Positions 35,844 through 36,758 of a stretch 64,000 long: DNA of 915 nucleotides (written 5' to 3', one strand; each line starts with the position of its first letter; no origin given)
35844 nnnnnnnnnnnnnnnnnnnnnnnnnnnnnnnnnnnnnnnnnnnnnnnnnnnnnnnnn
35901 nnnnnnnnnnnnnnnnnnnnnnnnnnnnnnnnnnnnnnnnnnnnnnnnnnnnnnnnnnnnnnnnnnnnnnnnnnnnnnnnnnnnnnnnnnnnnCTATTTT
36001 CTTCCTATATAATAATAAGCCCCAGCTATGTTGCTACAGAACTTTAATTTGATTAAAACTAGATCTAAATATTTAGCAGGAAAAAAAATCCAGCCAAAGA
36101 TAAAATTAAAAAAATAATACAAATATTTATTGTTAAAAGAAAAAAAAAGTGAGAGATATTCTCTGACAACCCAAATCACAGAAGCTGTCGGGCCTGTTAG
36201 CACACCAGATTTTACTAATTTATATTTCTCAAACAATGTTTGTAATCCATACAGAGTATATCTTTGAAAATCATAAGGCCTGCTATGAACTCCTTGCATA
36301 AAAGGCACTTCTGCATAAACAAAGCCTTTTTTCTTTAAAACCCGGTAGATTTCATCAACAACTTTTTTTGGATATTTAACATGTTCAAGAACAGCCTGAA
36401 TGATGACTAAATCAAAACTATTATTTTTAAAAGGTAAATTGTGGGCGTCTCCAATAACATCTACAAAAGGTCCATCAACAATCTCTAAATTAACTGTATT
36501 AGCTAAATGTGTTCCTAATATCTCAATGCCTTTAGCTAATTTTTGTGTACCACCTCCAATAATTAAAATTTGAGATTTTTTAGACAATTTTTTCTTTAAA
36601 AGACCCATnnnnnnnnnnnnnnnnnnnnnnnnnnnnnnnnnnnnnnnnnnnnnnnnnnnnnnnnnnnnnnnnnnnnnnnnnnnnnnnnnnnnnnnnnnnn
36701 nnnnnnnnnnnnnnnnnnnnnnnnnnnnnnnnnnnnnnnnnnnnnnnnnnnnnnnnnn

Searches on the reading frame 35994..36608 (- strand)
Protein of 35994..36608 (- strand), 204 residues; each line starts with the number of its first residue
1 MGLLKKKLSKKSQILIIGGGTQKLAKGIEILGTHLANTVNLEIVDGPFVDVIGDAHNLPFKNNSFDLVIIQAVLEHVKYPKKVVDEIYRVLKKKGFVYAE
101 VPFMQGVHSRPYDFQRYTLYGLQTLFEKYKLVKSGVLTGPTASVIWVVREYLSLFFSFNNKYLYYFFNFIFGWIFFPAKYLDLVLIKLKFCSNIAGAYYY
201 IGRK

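Call 21: search_protein_families(library=pfam, proteins=[window:35994-36608:-], max_evalue=0.01)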
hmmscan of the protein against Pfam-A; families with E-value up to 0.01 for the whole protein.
window:35994-36608:- (204 aa): 7 families
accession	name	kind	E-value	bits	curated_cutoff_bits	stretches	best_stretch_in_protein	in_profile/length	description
PF08241.18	Methyltransf_11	-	2.2e-15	57.5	21.2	1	51-98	47-94/95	Methyltransferase domain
PF13649.12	Methyltransf_25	-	1.4e-08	35.7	27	1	51-95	51-97/97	Methyltransferase domain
PF13847.12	Methyltransf_31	-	3.3e-08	33.8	27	1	52-100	60-110/145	Methyltransferase domain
PF13489.12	Methyltransf_23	-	3.9e-07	30.4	27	1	8-103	20-120/164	Methyltransferase domain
PF08242.18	Methyltransf_12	-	3.8e-06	28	30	1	54-96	57-97/98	Methyltransferase domain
PF01209.24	Ubie_methyltran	-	1.6e-05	24.8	20.1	1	51-99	103-151/233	ubiE/COQ5 methyltransferase family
PF07021.18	MetW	-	0.00015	21.9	21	1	57-93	68-104/193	Methionine biosynthesis protein MetW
